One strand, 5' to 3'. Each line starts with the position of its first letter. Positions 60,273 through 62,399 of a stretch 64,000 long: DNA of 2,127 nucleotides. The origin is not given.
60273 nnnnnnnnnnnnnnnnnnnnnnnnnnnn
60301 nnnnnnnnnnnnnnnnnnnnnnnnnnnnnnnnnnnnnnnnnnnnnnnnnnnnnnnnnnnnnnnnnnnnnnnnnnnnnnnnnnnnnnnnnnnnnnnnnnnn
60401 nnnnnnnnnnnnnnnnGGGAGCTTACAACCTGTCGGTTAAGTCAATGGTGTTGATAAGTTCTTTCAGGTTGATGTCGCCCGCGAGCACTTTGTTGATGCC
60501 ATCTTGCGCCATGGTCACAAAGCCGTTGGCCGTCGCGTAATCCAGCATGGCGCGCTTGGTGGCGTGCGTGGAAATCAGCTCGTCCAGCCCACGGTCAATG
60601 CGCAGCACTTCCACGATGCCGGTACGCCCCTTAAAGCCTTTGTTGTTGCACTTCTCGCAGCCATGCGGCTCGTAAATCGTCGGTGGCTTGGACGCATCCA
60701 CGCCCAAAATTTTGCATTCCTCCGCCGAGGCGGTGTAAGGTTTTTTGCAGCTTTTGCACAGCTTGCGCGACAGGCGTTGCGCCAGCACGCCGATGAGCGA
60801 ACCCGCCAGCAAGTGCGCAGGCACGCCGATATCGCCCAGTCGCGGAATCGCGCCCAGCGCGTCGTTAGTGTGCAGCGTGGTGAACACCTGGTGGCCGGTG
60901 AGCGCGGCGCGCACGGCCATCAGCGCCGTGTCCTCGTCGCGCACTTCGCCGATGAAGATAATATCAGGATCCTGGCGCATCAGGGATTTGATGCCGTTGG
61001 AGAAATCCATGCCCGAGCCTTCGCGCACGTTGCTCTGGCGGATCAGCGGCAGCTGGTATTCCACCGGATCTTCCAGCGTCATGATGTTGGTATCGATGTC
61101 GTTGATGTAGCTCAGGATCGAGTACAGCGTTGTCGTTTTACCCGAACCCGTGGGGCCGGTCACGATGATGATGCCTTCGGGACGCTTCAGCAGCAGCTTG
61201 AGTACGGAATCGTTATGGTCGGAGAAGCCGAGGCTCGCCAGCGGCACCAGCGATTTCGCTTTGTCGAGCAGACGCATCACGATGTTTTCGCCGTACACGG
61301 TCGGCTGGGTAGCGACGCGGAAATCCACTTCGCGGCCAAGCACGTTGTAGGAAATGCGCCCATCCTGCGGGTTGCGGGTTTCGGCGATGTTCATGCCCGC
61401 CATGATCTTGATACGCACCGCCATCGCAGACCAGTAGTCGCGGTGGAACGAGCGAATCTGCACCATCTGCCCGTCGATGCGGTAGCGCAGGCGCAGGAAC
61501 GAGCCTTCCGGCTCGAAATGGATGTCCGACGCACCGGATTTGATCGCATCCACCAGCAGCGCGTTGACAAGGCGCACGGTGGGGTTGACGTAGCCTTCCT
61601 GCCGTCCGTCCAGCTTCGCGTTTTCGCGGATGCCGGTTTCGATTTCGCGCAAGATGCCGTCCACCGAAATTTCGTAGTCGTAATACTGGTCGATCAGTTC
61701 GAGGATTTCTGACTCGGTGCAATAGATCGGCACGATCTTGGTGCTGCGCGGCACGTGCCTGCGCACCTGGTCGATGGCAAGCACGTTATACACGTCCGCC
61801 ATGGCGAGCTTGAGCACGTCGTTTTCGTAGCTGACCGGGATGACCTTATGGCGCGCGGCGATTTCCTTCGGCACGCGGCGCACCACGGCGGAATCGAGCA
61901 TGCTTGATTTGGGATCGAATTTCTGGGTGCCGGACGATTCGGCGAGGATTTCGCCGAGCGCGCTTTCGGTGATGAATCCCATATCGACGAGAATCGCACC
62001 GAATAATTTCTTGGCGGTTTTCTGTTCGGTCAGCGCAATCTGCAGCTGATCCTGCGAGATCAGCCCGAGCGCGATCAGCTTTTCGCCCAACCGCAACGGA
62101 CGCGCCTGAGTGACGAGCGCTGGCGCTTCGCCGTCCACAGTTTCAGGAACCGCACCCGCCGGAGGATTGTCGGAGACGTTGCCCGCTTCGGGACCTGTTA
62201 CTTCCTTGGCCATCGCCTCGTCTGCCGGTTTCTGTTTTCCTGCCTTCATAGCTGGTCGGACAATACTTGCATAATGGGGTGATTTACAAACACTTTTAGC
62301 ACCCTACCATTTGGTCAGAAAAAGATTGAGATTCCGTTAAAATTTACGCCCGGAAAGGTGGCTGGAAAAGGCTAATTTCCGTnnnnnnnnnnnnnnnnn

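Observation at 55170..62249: Non-canonical type IV filament assembly operon: pilB-pilC, three unassignable envelope proteins, and an ABC ATPase, with no secretin or prepilin peptidase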

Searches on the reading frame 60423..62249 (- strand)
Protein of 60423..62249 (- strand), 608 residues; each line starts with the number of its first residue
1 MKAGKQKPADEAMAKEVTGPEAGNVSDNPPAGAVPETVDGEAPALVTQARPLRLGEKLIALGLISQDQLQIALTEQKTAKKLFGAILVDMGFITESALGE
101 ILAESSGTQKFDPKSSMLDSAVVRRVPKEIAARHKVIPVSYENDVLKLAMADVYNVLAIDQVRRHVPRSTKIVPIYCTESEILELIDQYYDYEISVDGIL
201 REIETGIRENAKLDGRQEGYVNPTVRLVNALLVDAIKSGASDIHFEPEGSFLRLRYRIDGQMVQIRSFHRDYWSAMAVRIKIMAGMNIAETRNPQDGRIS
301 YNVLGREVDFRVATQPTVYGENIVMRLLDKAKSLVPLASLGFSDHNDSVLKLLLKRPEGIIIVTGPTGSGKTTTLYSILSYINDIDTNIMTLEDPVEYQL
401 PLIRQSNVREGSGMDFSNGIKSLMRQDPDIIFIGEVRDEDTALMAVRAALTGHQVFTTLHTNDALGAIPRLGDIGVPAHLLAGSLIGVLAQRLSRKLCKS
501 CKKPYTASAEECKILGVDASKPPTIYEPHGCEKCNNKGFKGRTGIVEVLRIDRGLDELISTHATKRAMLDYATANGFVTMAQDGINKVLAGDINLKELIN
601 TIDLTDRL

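Call 3: search_protein_families(library=pfam, proteins=[window:60423-62249:-], max_evalue=1)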
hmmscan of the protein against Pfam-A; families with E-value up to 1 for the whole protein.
window:60423-62249:- (608 aa): 23 families
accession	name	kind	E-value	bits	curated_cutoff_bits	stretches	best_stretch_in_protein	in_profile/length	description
PF00437.27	T2SSE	-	3e-123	411.6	24.9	1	222-598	6-368/370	Type II/IV secretion system protein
PF05157.20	MshEN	-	2.1e-16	60.1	23.1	1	111-193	6-87/90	MshEN domain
PF13401.12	AAA_22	-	0.0023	18.7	27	1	357-381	4-28/130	AAA domain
PF13173.12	AAA_14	-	0.003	18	27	1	359-450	3-85/129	AAA domain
PF25199.1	nSTAND_NTPase5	-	0.0036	17.6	34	1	355-392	38-76/145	Novel STAND NTPase 5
PF20720.3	nSTAND3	-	0.005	17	27.2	1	358-397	17-56/155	Novel STAND NTPase 3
PF13245.12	AAA_19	-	0.0097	16.5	25.1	1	357-386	10-39/134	AAA domain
PF00004.35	AAA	-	0.013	16.4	21.2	1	361-436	1-66/131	ATPase family associated with various cellular activities (AAA)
PF13191.12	AAA_16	-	0.013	16.4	32.6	1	356-384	23-50/167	AAA ATPase domain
PF13476.12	AAA_23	-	0.014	16.5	27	1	357-378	18-39/201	AAA domain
PF13604.12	AAA_30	-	0.02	15.1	27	1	349-382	9-42/191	AAA domain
PF13086.12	AAA_11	-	0.022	14.9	27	1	348-383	8-42/257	AAA domain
PF02492.25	cobW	-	0.033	14.2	20.7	1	360-380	2-22/180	CobW/HypB/UreG, nucleotide-binding domain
PF13555.12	AAA_29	-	0.034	14.3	27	1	357-375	21-39/61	P-loop containing region of AAA domain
PF01637.24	ATPase_2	-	0.047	13.9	33.2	1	349-387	11-49/225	ATPase domain predominantly from Archaea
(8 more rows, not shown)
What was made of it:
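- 60423..62249 (-): Extension ATPase (PilB/MshE/GspE class) with an N-terminal MshE-type c-di-GMP-binding motif (residues 53-104) and an MshEN domain (111-193). Pfam T2SSE 411.6 bits and MshEN 60.1 bits (call 3).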

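Call 4: search_protein_families(library=ncbifam, proteins=[window:60423-62249:-], max_evalue=1)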
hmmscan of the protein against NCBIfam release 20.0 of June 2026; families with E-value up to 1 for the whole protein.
window:60423-62249:- (608 aa): 36 families (the best 25 are shown)
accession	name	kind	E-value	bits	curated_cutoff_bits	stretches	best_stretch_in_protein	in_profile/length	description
TIGR02533.1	type_II_gspE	equivalog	2.6e-152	507.9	630.25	1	124-599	2-483/486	type II secretion system ATPase GspE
TIGR02538.1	type_IV_pilB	equivalog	1.1e-150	502.9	675.65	1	54-599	2-559/564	type IV-A pilus assembly ATPase PilB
NF053534.1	T4PilAsmATPsTfpB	equivalog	6.1e-122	407.9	850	1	95-601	65-581/584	type IV pilus assembly ATPase TfpB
NF007755.0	PRK10436.1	equivalog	3.5e-112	375.4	617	1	128-602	11-459/465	type II secretion system protein GspE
NF041000.1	ATPase_ComGA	equivalog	4e-73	245.7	300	1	230-494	2-265/267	competence type IV pilus ATPase ComGA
TIGR01420.1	pilT_fam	subfamily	2.9e-52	178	319.1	1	229-496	3-270/343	PilT/PilU family type 4a pilus ATPase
TIGR02525.1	plasmid_TraJ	equivalog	1.2e-21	77.2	368.3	1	350-471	142-269/372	plasmid transfer ATPase TraJ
NF058587.1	archaellum_moto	equivalog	2.4e-19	69.5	550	1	359-491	276-415/527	archaellum flagellar ATPase motor FlaI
TIGR02524.1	dot_icm_DotB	equivalog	5.2e-19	68.6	463.3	1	357-471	133-256/358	Dot/Icm type IV secretion system ATPase DotB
NF053729.1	c-di-GMP_motif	domain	1.4e-16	60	38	1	53-104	1-52/53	cyclic di-GMP-binding domain-containing protein, MshE-related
TIGR02782.1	TrbB_P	equivalog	1.4e-15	57.4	304.55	1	360-472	138-253/303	P-type conjugative transfer ATPase TrbB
NF008411.1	PRK11234.1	equivalog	2.3e-15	56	1170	1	40-173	470-602/723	cyclic di-3',5'-guanylate-activated glycosyltransferase NfrB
NF010407.0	PRK13833.1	subfamily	9.7e-14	51.5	499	1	361-474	147-262/323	conjugal transfer protein TrbB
TIGR03819.1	heli_sec_ATPase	hypoth_equivalog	3.1e-13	49.6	373.15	1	274-479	97-305/340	TadA family conjugal transfer-associated ATPase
NF012033.0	PRK15489.1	equivalog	3.6e-13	48.6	537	1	50-183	489-620/703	glycosyl transferase family protein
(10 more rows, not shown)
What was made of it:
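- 60423..62249 (-): GspE scores 507.9 and PilB 502.9, both below their equivalog cutoffs (call 4).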

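Call 29: search_solved_structures(query=window:60423-62249:-, max_evalue=1e-20)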
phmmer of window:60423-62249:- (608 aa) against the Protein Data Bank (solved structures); distinct sequences matched with E-value up to 1e-20: 20.
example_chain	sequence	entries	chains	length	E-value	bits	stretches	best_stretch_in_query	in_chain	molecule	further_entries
6f8l_G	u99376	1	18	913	2.9e-120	405.5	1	48-603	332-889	Type IV pilus assembly protein PilF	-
3jc8_Ba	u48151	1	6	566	3.4e-120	405.2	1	53-600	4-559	Type IV-A pilus assembly ATPase PilB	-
5zfr_A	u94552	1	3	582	3.2e-114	385.5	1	52-600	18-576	Type IV pilus biogenesis ATPase PilB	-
6olj_C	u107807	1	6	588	4.1e-114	385.2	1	50-600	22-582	Type IV pilus biogenesis ATPase PilB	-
5tsg_B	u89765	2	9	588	5.6e-114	384.7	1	50-600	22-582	Type IV pilus biogenesis ATPase PilB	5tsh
4pht_A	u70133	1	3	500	7.7e-112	377.7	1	123-600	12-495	General secretory pathway protein E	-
1p9r_A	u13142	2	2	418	1.1e-111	377.1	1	222-599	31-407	General secretion pathway protein E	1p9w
4ksr_A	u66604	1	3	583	2.3e-111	376.1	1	222-600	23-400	Type II secretion system protein E, Hemolysin-coregulated protein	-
4kss_A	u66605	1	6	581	2.3e-111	376.1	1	222-600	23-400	Type II secretion system protein E, hemolysin-coregulated protein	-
6ejf_A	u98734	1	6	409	3.2e-90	306.3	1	227-603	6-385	Type IV pilus assembly protein PilF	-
5oiu_A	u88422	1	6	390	4e-90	306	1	226-599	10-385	Type IV pilus assembly protein PilF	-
5it5_F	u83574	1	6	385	4.3e-90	305.9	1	227-599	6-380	ATP binding motif-containing protein PilF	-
8dze_A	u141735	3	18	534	5.9e-35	123.8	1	329-606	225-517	BfpD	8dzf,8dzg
2ewv_A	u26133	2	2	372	8.5e-33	116.7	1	230-494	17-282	twitching motility protein PilT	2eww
2gsz_A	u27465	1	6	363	1.2e-32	116.3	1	231-494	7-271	twitching motility protein PilT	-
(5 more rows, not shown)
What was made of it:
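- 60423..62249 (-): Best PDB matches are PilF/PilB at 405 bits, then GspE at 377 (call 29).
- Closest known: Type IVa pilus. Same: A PilB-like ATPase; the best PDB matches are T. thermophilus PilF and M. xanthus PilB (call 29).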

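Call 52: list_cluster_members(proteins=[window:60423-62249:-, window:59214-60416:-, P0001, P0153, P0121, window:55170-55910:-, window:50988-52886:+, window:52906-54018:+, window:54028-55167:+, window:21767-22615:-])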
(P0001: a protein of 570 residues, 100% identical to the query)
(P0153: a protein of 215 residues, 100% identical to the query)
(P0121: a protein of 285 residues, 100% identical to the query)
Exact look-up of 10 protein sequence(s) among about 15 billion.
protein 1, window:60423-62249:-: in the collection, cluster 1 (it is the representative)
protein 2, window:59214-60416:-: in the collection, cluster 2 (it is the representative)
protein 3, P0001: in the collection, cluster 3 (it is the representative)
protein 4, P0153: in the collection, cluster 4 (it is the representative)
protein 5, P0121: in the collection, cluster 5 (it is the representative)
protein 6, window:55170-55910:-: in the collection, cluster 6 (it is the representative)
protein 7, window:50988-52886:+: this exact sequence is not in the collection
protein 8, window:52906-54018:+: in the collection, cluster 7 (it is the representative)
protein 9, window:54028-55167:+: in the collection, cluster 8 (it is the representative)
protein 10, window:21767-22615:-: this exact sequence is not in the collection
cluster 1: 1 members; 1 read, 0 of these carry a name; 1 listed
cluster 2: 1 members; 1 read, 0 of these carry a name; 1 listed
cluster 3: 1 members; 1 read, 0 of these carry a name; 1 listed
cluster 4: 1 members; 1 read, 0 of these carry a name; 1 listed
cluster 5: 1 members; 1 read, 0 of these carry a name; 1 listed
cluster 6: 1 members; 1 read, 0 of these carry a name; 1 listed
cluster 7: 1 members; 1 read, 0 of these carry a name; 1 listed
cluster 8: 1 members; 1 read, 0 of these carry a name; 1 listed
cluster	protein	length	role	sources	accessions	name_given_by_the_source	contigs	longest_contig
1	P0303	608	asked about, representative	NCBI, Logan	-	-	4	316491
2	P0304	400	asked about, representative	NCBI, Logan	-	-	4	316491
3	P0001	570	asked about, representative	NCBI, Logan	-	-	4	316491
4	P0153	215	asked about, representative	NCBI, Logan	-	-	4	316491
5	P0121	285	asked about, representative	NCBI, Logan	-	-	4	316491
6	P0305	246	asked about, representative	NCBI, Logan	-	-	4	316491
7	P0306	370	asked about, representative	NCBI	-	-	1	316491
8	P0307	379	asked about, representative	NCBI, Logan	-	-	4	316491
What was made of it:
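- Tried and rejected: Cluster look-up gave no organism name (call 52).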

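Call 65: search_dna_similar(query=window:60423-62249:-, collection=plasmids, mode=protein, max_rows=40)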
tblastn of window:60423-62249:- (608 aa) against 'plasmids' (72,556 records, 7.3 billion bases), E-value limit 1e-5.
The search stops at 5000 records and this limit was reached: more records match than are counted here, and every count below describes the 5000 best-scoring records only.
Records with a match: at least 5000; places in all: 7714; records where one place covers at least 80% of the query: 60.
Best place of each record, by identity: <60% 5000.
By first word of the organism name: Escherichia 2250; Salmonella 527; Klebsiella 332; Pseudomonas 240; Agrobacterium 167; Acinetobacter 163; Vibrio 147; Shigella 144; Ralstonia 122; Serratia 101; and 183 more.
By predicted mobility (MOB-suite, as given by PLSDB): conjugative 3236; non-mobilizable 1140; mobilizable 624.
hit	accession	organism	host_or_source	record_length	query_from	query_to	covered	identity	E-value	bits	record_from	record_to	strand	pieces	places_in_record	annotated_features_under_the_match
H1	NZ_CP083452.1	Comamonas odontotermitis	cell culture,cucumber rhizosphere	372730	37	598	92%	38.5%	6e-101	344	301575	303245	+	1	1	gspE: type II secretion system ATPase GspE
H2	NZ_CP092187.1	Deinococcus sp. KNUC1210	Setaria viridis,cell ...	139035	44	599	91%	38.3%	9e-104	352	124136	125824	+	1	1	ATPase, T2SS/T4P/T4SS family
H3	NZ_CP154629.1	Acetoanaerobium noterae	cell culture,Sludge of a digestion ...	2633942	50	599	90%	38.0%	2e-120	400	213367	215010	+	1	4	none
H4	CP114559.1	Candidatus Manganitrophus sp.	activated carbon metagenome,metagenomic ...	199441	37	603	93%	36.5%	1e-105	357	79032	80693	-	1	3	ATPase, T2SS/T4P/T4SS family | prepilin-type N-terminal cleavage/methylation domain-containing ...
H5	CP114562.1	Candidatus Manganitrophus sp.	activated carbon metagenome,metagenomic ...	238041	37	603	93%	36.5%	1e-105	357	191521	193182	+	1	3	ATPase, T2SS/T4P/T4SS family | prepilin-type N-terminal cleavage/methylation domain-containing ...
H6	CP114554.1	Candidatus Manganitrophus sp.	activated carbon metagenome,metagenomic ...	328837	37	603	93%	36.5%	1e-105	357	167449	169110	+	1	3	ATPase, T2SS/T4P/T4SS family | prepilin-type N-terminal cleavage/methylation domain-containing ...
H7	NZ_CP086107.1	Skermanella mucosa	single cell,crude oil contaminated ...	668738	53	600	90%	37.7%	8e-100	340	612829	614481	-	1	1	ATPase, T2SS/T4P/T4SS family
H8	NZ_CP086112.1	Skermanella rosea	single cell,hydrocarbon-contaminated ...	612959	53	600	90%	37.7%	8e-100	340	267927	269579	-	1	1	ATPase, T2SS/T4P/T4SS family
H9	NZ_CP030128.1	Indioceanicola profundi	sediment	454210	56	600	90%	37.8%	2e-96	331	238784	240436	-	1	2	ATPase, T2SS/T4P/T4SS family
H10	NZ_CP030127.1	Indioceanicola profundi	sediment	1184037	54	601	90%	36.4%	1e-93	323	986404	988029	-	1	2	none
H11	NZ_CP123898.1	Methylomonas sp. UP202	pure culture,canal sediment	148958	63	603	89%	36.7%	6e-102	347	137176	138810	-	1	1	GspE/PulE family protein | type II secretion system F family protein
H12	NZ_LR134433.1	Legionella adelaidensis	environmental,Cooling tower water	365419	52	602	91%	35.9%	9e-98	335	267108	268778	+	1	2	GspE/PulE family protein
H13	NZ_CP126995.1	Acidisoma sp. PAMC 29798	cell culture,lichen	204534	53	602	90%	35.6%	4e-96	330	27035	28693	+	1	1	GspE/PulE family protein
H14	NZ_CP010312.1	Geoalkalibacter subterraneus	-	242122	52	599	90%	35.6%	7e-92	317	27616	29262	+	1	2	GspE/PulE family protein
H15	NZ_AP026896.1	Aeromonas caviae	Microbe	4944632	47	555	84%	38.3%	1e-98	337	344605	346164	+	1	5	none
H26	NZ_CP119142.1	Neisseria gonorrhoeae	Homo sapiens,whole organism,synovial ...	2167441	58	603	90%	33.8%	7e-90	311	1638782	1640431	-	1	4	none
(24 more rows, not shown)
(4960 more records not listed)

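Call 66: get_annotated_region(hit=H15, flank=12000)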
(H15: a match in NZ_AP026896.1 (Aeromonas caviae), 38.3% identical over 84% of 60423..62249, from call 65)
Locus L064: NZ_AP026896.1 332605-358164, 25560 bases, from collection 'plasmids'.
description: Aeromonas caviae strain KAM479 plasmid pKAM479_3, complete sequence
organism: Aeromonas caviae (NCBI taxid 648)
taxonomy: Bacteria; Pseudomonadota; Gammaproteobacteria; Aeromonadales; Aeromonadaceae; Aeromonas; Aeromonas caviae
host: -; source: Microbe; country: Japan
typing (MOB-suite, as given by PLSDB): non-mobilizable
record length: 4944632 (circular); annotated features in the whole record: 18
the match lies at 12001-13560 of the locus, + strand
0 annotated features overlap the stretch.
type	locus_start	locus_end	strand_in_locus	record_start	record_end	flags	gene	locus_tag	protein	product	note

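Call 71: search_protein_families(library=pfam, proteins=[L064:5468-6343:+, L064:6343-6936:+, L064:6936-7583:+, L064:7589-7912:+, L064:8012-9757:+, L064:9909-10796:+, L064:10745-11929:+, L064:12004-13716:+, L064:15113-15571:+], max_evalue=0.001)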
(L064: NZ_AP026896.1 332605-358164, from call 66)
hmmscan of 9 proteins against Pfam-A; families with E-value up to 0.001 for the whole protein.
L064:5468-6343:+ (291 aa): 0 families

L064:6343-6936:+ (197 aa): 1 family
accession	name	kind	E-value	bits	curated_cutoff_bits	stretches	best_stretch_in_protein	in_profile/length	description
PF05137.18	PilN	-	8.9e-07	29.3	22.8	1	118-189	2-74/78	Fimbrial assembly protein (PilN)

L064:6936-7583:+ (215 aa): 2 families
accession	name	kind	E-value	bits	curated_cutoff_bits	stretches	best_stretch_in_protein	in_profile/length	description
PF04350.18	PilO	-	0.0001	22.9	22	1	82-199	18-132/145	Pilus assembly protein, PilO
PF04612.17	T2SSM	-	0.00011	22.8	27.8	0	15-66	9-60/160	Type II secretion system (T2SS), protein M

L064:7589-7912:+ (107 aa): 0 families

L064:8012-9757:+ (581 aa): 3 families
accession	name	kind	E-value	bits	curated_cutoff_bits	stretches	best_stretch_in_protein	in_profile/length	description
PF00263.26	Secretin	-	2e-38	132.1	27.5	1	379-558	2-169/169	Bacterial type II and III secretion system protein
PF07655.18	Secretin_N_2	-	7.1e-23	81.4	23.4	1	148-251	1-91/91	Secretin N-terminal domain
PF07660.19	STN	-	1.6e-05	25.1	28.4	1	96-141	1-49/52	Secretin and TonB N terminus short domain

L064:9909-10796:+ (295 aa): 3 families
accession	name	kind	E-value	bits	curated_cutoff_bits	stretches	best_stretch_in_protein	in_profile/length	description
PF13401.12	AAA_22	-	1.8e-29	103.1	27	1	42-173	4-130/130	AAA domain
PF13191.12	AAA_16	-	1.8e-08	35.5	32.6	1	41-158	23-164/167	AAA ATPase domain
PF00004.35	AAA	-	0.00036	21.4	21.2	1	48-138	3-70/131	ATPase family associated with various cellular activities (AAA)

L064:10745-11929:+ (394 aa): 12 families
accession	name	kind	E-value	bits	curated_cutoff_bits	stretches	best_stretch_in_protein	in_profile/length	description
PF14559.12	TPR_19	-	2.9e-15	56.8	25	2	253-311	1-59/68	Tetratricopeptide repeat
PF13432.12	TPR_16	-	2.7e-11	44.1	32.7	3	253-304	7-58/65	Tetratricopeptide repeat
PF13428.12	TPR_14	-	1.3e-09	38.2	23.5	1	245-285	3-43/44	Tetratricopeptide repeat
PF07719.23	TPR_2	-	3.6e-07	30.2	27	0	248-274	6-32/34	Tetratricopeptide repeat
PF00515.34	TPR_1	-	1.2e-06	28.5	27.8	0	214-242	6-34/34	Tetratricopeptide repeat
PF12569.14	NatA_aux_su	-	1.8e-06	27.6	33.3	1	277-372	4-100/515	N-terminal acetyltransferase A, auxiliary subunit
PF24575.1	TPR_Slam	-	3.4e-06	27.9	35.2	1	204-264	44-102/104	Surface lipoprotein assembly modifier, N-terminal TPR repeats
PF23914.1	TPR_CcmH_CycH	-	1.8e-05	25.1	42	0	219-298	60-142/158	Cytochrome c-type biogenesis protein H TPR domain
PF13414.12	TPR_11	-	4.4e-05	23.5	26.8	0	254-284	5-35/42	TPR repeat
PF13424.12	TPR_12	-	0.00036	21.1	30.1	0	208-273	2-75/77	Tetratricopeptide repeat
PF20308.4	TPR-S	-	0.00076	20.5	27.6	0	231-285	8-59/102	Tetratricopeptide Repeats-Sensor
PF03704.23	BTAD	-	0.00095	20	22.1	0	195-269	49-122/146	Bacterial transcriptional activator domain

L064:12004-13716:+ (570 aa): 7 families
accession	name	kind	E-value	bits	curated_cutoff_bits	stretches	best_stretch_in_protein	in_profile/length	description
PF00437.27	T2SSE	-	7.6e-128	426.7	24.9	1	180-564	3-370/370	Type II/IV secretion system protein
PF05157.20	MshEN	-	5e-19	68.5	23.1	1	62-149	1-88/90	MshEN domain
PF25199.1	nSTAND_NTPase5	-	6.6e-05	23.2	34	1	311-366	32-89/145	Novel STAND NTPase 5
PF13191.12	AAA_16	-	0.00016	22.6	32.6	0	316-367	22-64/167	AAA ATPase domain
PF13401.12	AAA_22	-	0.00016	22.4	27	1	318-358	4-44/130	AAA domain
PF13555.12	AAA_29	-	0.00039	20.5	27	0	318-336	21-39/61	P-loop containing region of AAA domain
PF11165.13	DUF2949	-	0.00052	20.9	24.2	0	10-55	4-49/56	Protein of unknown function (DUF2949)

L064:15113-15571:+ (152 aa): 0 families

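Call 77: get_annotated_region(hit=H26, flank=4000)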
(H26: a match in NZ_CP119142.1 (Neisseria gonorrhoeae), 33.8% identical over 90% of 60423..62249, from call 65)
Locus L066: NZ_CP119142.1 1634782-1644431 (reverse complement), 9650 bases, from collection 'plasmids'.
description: Neisseria gonorrhoeae strain 2022NG-0032 plasmid p2022NG-0032_1, complete sequence
organism: Neisseria gonorrhoeae (NCBI taxid 485)
taxonomy: Bacteria; Pseudomonadota; Betaproteobacteria; Neisseriales; Neisseriaceae; Neisseria; Neisseria gonorrhoeae
host: -; source: Homo sapiens,whole organism,synovial fluid; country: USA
typing (MOB-suite, as given by PLSDB): non-mobilizable
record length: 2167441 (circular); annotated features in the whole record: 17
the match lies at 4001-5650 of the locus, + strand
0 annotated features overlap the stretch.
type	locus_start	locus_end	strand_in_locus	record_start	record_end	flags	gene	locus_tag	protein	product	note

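Call 78: get_annotated_region(hit=H7, flank=12000)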
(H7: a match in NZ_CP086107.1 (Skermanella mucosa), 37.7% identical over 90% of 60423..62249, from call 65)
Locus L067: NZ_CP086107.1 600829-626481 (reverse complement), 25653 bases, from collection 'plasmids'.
description: Skermanella mucosa strain KEMB 2255-438 plasmid pSM-1, complete sequence
organism: Skermanella mucosa (NCBI taxid 1789672)
taxonomy: Bacteria; Pseudomonadota; Alphaproteobacteria; Rhodospirillales; Azospirillaceae; Skermanella; Skermanella mucosa
host: -; source: single cell,crude oil contaminated deserts; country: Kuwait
typing (MOB-suite, as given by PLSDB): mobilizable; relaxase MOBP,MOBP
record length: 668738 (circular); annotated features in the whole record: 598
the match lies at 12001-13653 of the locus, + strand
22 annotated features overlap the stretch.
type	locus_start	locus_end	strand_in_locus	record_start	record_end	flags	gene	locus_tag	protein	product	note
CDS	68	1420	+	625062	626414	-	-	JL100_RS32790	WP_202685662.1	hypothetical protein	-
CDS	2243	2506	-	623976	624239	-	-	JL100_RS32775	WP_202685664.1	hypothetical protein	-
CDS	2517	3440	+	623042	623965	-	-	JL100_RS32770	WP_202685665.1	hypothetical protein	-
CDS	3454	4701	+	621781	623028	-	-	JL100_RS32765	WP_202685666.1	NlpC/P60 family protein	-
CDS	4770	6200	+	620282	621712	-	-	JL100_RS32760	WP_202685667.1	hypothetical protein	-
CDS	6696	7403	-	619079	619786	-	-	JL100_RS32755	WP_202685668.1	peptidoglycan-binding domain-containing protein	-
CDS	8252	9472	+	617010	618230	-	-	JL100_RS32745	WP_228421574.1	IS256 family transposase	-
CDS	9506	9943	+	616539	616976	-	-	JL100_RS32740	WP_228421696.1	DDE-type integrase/transposase/recombinase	-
CDS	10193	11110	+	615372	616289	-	-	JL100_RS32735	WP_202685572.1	type II secretion system protein GspK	-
CDS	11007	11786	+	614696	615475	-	-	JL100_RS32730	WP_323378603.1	A24 family peptidase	-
CDS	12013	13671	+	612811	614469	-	-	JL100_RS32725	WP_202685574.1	ATPase, T2SS/T4P/T4SS family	-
CDS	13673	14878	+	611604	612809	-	-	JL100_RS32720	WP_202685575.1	type II secretion system F family protein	-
CDS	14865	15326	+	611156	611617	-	-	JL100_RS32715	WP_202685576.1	GspH/FimT family pseudopilin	GO:0015628 - protein secretion by the type II secretion system [Evidence IEA]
CDS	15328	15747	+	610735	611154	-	-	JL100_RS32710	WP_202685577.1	prepilin-type N-terminal cleavage/methylation domain-containing protein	-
CDS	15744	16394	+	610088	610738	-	-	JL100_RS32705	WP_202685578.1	prepilin-type N-terminal cleavage/methylation domain-containing protein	-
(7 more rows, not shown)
